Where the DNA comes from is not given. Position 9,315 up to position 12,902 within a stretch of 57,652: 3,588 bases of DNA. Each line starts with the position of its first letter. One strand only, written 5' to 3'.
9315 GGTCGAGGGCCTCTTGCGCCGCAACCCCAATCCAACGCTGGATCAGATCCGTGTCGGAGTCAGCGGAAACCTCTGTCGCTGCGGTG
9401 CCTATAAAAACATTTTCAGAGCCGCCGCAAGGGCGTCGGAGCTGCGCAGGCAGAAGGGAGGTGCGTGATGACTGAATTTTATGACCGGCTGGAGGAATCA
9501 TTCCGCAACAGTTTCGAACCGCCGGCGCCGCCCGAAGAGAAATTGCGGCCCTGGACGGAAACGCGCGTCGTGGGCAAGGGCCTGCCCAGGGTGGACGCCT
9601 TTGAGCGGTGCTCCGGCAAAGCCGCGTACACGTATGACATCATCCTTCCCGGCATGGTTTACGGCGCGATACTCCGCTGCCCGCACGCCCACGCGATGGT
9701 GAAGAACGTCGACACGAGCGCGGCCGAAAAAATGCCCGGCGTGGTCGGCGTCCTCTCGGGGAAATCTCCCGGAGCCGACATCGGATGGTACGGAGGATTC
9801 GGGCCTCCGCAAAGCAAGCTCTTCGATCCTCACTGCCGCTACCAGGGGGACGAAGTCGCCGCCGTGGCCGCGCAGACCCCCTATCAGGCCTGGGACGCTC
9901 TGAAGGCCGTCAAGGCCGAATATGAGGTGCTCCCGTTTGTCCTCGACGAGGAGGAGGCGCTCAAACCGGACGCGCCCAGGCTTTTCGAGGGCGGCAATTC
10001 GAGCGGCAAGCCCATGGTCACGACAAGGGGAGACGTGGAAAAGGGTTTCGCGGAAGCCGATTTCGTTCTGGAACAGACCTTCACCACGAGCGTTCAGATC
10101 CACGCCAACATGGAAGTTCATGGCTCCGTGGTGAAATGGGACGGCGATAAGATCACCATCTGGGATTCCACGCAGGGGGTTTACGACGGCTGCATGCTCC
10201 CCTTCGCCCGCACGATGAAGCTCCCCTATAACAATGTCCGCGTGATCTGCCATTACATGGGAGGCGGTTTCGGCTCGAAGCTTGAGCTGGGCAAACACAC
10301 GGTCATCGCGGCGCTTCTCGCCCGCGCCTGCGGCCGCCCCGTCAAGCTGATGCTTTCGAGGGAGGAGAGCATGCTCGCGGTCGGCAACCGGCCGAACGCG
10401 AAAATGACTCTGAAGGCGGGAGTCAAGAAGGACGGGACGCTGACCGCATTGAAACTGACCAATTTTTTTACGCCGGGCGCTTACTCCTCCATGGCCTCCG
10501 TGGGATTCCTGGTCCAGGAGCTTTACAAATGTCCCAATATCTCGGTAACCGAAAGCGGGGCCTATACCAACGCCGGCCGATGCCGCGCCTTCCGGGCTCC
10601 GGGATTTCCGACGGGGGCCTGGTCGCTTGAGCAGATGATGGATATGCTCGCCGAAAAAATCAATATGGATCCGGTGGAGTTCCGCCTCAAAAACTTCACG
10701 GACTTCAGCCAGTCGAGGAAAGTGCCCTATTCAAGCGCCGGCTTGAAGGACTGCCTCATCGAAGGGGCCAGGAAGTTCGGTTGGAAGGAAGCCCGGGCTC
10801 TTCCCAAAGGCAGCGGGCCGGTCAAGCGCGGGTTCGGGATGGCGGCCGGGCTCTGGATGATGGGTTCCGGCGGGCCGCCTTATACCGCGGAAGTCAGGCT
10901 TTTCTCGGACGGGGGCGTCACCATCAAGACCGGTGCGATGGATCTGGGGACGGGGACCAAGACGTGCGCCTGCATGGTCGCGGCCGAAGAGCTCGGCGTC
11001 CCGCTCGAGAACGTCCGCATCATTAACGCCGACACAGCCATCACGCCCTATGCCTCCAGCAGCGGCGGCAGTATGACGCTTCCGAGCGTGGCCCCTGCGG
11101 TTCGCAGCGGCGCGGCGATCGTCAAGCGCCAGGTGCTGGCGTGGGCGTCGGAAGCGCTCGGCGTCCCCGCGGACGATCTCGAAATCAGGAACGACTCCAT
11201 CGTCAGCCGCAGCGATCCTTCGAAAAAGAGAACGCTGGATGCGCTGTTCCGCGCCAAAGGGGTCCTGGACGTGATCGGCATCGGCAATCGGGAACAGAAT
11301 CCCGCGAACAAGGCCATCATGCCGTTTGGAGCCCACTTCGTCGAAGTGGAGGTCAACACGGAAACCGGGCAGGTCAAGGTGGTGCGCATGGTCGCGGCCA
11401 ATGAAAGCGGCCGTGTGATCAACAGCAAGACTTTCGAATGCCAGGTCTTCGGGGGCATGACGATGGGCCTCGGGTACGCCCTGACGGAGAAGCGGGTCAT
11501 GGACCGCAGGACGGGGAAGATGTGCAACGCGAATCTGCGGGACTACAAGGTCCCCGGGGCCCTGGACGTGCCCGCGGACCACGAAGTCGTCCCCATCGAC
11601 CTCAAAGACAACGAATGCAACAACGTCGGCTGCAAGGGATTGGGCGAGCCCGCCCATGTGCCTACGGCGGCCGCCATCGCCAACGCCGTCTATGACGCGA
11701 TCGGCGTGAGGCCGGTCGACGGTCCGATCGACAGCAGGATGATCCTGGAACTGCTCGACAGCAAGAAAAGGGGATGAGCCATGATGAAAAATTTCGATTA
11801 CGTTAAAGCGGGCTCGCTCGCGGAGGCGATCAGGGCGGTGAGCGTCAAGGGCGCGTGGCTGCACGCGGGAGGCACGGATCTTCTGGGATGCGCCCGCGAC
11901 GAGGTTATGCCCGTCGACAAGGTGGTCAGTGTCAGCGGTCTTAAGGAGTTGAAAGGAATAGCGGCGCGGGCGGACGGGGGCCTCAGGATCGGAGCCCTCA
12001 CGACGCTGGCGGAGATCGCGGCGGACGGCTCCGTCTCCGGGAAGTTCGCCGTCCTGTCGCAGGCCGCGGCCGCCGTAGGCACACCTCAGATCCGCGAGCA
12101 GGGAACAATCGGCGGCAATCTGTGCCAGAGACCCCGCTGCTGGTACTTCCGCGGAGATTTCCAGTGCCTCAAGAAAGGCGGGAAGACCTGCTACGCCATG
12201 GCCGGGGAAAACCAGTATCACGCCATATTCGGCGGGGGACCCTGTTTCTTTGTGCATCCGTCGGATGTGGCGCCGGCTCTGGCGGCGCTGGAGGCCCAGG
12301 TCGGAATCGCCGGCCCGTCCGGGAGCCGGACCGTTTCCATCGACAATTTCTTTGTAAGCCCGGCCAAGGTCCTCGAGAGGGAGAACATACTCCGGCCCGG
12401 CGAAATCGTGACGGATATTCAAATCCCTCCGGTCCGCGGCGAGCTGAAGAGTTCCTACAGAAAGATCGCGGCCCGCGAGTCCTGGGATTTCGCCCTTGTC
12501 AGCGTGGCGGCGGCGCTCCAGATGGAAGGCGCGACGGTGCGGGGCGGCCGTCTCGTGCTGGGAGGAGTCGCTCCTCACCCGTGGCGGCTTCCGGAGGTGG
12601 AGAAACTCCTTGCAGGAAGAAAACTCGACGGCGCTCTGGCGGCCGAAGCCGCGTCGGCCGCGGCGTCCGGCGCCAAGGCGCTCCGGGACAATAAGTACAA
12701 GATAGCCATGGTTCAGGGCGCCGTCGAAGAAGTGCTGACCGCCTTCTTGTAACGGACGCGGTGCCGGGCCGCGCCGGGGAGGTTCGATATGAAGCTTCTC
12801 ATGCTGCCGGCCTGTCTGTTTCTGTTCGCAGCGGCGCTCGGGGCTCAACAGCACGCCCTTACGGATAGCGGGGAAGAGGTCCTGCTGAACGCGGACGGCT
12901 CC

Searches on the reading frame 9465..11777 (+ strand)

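Call 14: search_protein_families(library=pfam, proteins=[window:9465-11777:+], max_evalue=0.00001)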
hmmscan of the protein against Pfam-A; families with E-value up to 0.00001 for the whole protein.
window:9465-11777:+ (770 aa): 3 families
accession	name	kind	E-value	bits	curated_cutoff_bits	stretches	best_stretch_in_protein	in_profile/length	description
PF02738.23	MoCoBD_1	-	5e-69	232.5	27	1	186-411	13-244/244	Molybdopterin cofactor-binding domain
PF20256.3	MoCoBD_2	-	3.2e-65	220.9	27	1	435-703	3-283/283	Molybdopterin cofactor-binding domain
PF01315.27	Ald_Xan_dh_C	-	9.9e-25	87.4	31.3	1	50-157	1-110/110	Aldehyde oxidase and xanthine dehydrogenase, a/b hammerhead domain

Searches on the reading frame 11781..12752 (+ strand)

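Call 14: search_protein_families(library=pfam, proteins=[window:11781-12752:+], max_evalue=0.00001)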
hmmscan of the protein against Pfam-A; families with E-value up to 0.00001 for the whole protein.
window:11781-12752:+ (323 aa): 2 families
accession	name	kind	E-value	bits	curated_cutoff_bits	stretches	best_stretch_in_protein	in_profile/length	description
PF00941.27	FAD_binding_5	-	6.3e-38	130.7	27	1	4-216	2-168/170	FAD binding domain in molybdopterin dehydrogenase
PF03450.22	CO_deh_flav_C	-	2.7e-15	56.8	25.5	1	227-301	3-77/102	CO dehydrogenase flavoprotein C-terminal domain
